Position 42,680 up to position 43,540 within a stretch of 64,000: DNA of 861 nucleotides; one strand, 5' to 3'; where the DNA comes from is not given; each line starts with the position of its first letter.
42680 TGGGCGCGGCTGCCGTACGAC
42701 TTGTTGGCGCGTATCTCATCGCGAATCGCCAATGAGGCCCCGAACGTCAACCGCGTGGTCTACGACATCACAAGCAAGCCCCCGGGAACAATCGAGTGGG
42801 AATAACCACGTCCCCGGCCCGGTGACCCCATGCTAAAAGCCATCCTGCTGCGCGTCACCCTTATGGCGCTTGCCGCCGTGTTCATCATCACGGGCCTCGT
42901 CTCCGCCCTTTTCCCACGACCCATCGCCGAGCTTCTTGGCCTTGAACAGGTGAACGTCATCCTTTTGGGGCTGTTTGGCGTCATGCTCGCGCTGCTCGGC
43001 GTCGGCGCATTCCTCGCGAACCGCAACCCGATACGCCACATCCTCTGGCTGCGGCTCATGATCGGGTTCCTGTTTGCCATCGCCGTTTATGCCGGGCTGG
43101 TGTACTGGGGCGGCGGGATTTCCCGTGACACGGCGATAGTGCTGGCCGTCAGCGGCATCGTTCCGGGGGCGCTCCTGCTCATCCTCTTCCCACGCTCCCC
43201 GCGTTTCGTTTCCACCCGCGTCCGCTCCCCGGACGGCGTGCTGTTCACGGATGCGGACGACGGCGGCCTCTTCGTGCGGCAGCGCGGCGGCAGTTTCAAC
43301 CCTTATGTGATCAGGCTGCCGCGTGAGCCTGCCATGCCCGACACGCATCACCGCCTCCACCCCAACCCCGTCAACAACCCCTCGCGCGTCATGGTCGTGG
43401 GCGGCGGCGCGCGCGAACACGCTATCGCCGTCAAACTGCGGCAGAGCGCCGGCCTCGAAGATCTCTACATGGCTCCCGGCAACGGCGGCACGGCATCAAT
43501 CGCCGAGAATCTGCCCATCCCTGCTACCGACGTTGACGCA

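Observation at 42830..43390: PurD is preceded in frame by a 4-TM hydrophobic module with no intervening stop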

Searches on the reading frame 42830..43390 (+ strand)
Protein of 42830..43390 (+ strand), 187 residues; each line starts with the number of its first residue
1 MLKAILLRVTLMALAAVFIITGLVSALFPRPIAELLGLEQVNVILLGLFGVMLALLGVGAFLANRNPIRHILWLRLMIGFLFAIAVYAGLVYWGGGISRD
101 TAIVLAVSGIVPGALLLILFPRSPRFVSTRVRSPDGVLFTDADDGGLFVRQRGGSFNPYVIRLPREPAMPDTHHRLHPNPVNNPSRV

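Call 3: search_protein_families(library=pfam, proteins=[window:42830-43390:+], max_evalue=1)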
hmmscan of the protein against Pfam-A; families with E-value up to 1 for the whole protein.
window:42830-43390:+ (187 aa): 0 families

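Call 5: find_homologous_proteins(query=window:42830-43390:+, max_evalue=0.001)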
Query window:42830-43390:+ (187 aa): 5 proteins with E <= 0.001 among 859 candidates.
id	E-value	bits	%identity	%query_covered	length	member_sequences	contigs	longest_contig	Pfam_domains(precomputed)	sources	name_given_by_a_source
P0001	1.4e-95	336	88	97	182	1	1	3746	-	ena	-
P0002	4.2e-83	296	78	93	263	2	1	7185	PF02844.22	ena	-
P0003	1.1e-23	102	39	98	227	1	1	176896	-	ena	-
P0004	6.8e-21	93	39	93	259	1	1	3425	-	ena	-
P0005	3.6e-20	91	41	81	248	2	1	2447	-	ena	-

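Call 7: find_encoding_contigs(protein=P0001, flank=10000)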
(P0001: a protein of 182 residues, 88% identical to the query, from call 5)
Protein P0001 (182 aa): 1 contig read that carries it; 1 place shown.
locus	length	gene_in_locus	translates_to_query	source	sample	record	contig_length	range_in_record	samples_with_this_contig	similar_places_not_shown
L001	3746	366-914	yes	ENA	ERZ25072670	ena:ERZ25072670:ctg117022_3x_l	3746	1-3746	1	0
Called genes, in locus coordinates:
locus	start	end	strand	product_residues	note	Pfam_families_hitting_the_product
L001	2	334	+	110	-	?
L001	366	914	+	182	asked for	-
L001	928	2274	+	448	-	PF02844:GARS_N, PF01071:GARS_A, PF02843:GARS_C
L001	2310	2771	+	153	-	PF00731:AIRC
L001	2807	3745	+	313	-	?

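Call 8: find_encoding_contigs(protein=P0002, flank=10000)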
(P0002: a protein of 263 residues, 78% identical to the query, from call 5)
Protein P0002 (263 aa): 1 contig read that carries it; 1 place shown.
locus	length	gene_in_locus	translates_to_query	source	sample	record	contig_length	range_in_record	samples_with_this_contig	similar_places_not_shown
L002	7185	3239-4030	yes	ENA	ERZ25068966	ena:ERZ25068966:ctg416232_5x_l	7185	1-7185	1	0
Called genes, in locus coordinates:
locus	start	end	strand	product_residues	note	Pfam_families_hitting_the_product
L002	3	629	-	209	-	?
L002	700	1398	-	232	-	PF01300:Sua5_yciO_yrdC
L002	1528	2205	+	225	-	PF00117:GATase, PF07722:Peptidase_C26 (weak)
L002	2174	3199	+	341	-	PF02540:NAD_synthase (faint), PF00958:GMP_synt_C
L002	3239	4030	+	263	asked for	PF02844:GARS_N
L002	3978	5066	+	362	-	PF02844:GARS_N (weak), PF01071:GARS_A, PF02843:GARS_C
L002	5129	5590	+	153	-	PF00731:AIRC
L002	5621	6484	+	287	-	PF00206:Lyase_1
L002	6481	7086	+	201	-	PF10397:ADSL_C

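Call 9: find_encoding_contigs(protein=P0003, flank=10000)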
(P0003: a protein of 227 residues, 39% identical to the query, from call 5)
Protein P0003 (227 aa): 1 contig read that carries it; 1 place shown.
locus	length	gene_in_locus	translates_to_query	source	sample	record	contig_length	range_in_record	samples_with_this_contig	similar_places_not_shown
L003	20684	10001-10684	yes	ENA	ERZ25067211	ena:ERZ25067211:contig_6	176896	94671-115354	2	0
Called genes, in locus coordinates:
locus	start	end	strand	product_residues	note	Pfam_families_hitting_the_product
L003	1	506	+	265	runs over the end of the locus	PF23441:SDR, PF00106:adh_short, PF08659:KR (weak), PF13561:adh_short_C2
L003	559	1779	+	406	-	PF02771:Acyl-CoA_dh_N, PF02770:Acyl-CoA_dh_M, PF00441:Acyl-CoA_dh_1, PF08028:Acyl-CoA_dh_2, PF22924:ACOX_C_alpha1 (weak)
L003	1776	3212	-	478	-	PF13559:DUF4129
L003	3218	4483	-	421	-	PF01882:DUF58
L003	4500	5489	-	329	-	PF20030:bpMoxR (weak), PF00004:AAA, PF07726:AAA_3, PF07728:AAA_5, PF17863:AAA_lid_2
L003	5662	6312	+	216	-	PF01738:DLH, PF12697:Abhydrolase_6 (faint), PF12146:Hydrolase_4 (faint), PF12695:Abhydrolase_5 (weak)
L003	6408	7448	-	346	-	PF00348:polyprenyl_synt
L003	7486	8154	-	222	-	PF01300:Sua5_yciO_yrdC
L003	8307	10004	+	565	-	PF00117:GATase, PF07722:Peptidase_C26, PF02540:NAD_synthase (faint), PF00958:GMP_synt_C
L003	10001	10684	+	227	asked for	-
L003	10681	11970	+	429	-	PF02844:GARS_N, PF01071:GARS_A, PF02786:CPSase_L_D2 (weak), PF02843:GARS_C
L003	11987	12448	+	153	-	PF00731:AIRC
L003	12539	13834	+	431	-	PF00206:Lyase_1, PF10397:ADSL_C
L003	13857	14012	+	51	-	-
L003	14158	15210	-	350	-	PF00005:ABC_tran, PF08352:oligo_HPY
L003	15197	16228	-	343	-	PF00005:ABC_tran, PF13304:AAA_21 (weak), PF08352:oligo_HPY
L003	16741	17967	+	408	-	PF00162:PGK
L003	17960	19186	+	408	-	PF01676:Metalloenzyme, PF10143:PhosphMutase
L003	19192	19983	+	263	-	PF00121:TIM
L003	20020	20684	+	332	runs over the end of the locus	PF01408:GFO_IDH_MocA, PF03447:NAD_binding_3, PF22725:GFO_IDH_MocA_C3 (faint), PF02894:GFO_IDH_MocA_C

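Call 11: find_encoding_contigs(protein=P0004, flank=10000)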
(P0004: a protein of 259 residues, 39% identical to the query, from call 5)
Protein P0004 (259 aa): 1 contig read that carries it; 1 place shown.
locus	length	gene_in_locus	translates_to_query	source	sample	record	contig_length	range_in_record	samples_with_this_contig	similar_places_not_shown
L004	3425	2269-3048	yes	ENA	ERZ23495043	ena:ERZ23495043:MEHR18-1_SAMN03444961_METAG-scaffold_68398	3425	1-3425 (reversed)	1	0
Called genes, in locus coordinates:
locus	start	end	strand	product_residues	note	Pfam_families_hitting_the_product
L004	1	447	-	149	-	?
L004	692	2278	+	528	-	PF00117:GATase, PF07722:Peptidase_C26 (weak), PF02540:NAD_synthase (faint), PF00958:GMP_synt_C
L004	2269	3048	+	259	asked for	-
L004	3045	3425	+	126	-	PF02844:GARS_N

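Call 12: find_encoding_contigs(protein=P0005, flank=10000)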
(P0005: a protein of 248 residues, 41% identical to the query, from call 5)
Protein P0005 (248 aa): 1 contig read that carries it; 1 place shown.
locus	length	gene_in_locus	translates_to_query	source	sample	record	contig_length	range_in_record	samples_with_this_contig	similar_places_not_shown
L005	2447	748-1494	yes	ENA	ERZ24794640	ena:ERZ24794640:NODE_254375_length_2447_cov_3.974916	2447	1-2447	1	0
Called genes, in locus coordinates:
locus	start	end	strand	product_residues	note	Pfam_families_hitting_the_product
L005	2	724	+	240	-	?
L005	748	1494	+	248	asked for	-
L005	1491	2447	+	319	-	?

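Call 17: find_related_loci(query=A3, collection=genome_contigs, flank=6000)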
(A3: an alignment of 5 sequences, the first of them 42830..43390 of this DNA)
Query A3 (187 aa) in genome_contigs; peptide patterns used: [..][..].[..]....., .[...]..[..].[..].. (x = any residue, [..] = any of these).
71 stretches matched a pattern; 21 encode a relative of the query (tblastn E <= 1e-3); 20 distinct loci.
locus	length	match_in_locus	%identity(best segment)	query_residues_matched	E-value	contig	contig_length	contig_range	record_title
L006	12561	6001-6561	95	1-187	8e-113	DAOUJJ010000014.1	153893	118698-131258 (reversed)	MAG TPA_asm: Dehalococcoidia bacterium isolate S32_260 k113_2128429, whole genome shotgun sequence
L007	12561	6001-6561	93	1-187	5e-111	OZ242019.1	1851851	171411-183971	MAG: Dehalococcoidia bacterium isolate 6a8eb34f-a5cb-4fb7-8aaa-94d649b5f1d6 genome assembly, chromosome: 1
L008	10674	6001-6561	90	1-187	9e-108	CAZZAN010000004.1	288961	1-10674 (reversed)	MAG TPA_asm: uncultured Dehalococcoidia bacterium isolate SRP109090_co2_117 genome assembly, contig: NODE_15_length_2889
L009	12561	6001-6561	91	1-187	1e-107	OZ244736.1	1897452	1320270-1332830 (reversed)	MAG: Dehalococcoidia bacterium isolate 0c2fdd25-49b8-4d48-8c84-d33287bfe51c genome assembly, chromosome: 1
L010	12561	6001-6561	89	1-187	1e-107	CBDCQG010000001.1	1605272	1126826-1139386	MAG: Dehalococcoidia bacterium isolate 3fbff2ca-e395-4b82-b99e-5caa4fe2b8c1 genome assembly, contig: contig_1, whole gen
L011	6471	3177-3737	89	1-187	1e-106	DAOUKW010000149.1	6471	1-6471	MAG TPA_asm: Dehalococcoidia bacterium isolate S8_363 372520, whole genome shotgun sequence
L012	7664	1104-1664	88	1-187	2e-106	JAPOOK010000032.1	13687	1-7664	MAG: Chloroflexota bacterium isolate APA_bin_32 c_000000228421, whole genome shotgun sequence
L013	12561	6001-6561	89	1-187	3e-106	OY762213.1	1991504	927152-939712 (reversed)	MAG: Dehalococcoidia bacterium isolate 03469a5e-dcd7-4577-8116-c1a2ee551a24 genome assembly, chromosome: 1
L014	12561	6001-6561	88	1-187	5e-105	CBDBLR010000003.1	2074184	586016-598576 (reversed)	MAG: Dehalococcoidia bacterium isolate b0ff33b4-6d30-44c2-b05f-a31f5125ac2a genome assembly, contig: contig_3, whole gen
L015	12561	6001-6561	89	1-187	4e-106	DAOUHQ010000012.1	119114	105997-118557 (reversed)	MAG TPA_asm: Dehalococcoidia bacterium isolate S16_98 k189_28931, whole genome shotgun sequence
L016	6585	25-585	82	1-187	3e-100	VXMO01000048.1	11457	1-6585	MAG: Dehalococcoidia bacterium isolate SB0661_bin_39 NODE_3748_length_11457_cov_20.273373, whole genome shotgun sequence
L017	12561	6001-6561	82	1-187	3e-100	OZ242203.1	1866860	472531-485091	MAG: Dehalococcoidia bacterium isolate 46b4cb23-0772-48d0-a046-138772aa9ab4 genome assembly, chromosome: 1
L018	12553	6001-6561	81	1-187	2e-98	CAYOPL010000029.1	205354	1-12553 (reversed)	MAG TPA_asm: uncultured Dehalococcoidia bacterium isolate SRP338948_co1_117 genome assembly, contig: k141_413401, whole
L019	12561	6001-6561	67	1-187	2e-77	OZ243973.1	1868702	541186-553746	MAG: Dehalococcoidia bacterium isolate c12eba2c-6843-4f56-bba3-689c727c708a genome assembly, chromosome: 1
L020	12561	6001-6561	84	1-187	3e-102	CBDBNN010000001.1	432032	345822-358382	MAG: Dehalococcoidia bacterium isolate 887b4896-a18b-4208-aa50-a2b6d5732f93 genome assembly, contig: contig_1, whole gen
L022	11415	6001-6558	41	2-186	5e-30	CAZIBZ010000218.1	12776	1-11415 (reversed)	MAG TPA_asm: uncultured Dehalococcoidia bacterium isolate SRP260945_co2_382 genome assembly, contig: k141_262643, whole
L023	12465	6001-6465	38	2-156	8e-25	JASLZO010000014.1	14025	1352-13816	MAG: Dehalococcoidia bacterium isolate ETNP2_MAG_72 NODE_14_length_14025_cov_2.753370, whole genome shotgun sequence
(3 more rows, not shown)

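Call 22: search_protein_representatives(alignment_id=A3)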
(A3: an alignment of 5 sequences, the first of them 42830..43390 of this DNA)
Query: 5 sequences, 211 profile positions. Proteins with E-value up to 0.001 (for the whole library): 52; up to 1e-10: 9; up to 1e-30: 7. The best 52 are listed.
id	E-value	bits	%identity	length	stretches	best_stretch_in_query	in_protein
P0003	1.6e-96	338.4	-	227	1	2-210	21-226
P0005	4.2e-95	333.7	-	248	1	11-211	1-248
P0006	5.2e-59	215.8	-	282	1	2-163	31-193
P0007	1.3e-58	214.5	-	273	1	11-160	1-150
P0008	2.2e-50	187.6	-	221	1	6-176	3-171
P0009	3.5e-50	187.0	-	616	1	1-174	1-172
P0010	1.8e-39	152.0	-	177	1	6-120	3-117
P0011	2.7e-26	108.9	-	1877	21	56-80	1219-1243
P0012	5.2e-15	72.0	-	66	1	51-99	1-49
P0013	1.2e-10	57.8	-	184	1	7-127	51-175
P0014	2.0e-09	53.7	-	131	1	6-120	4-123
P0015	4.4e-09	52.7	-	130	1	6-120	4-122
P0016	1.6e-08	50.8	-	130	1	6-120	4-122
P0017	1.5e-07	47.6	-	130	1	6-120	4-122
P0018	3.4e-07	46.5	-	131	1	6-120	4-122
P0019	4.6e-07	46.1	-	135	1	3-121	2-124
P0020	1.1e-06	44.8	-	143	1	3-122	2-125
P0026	7.6e-06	42.1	-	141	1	1-122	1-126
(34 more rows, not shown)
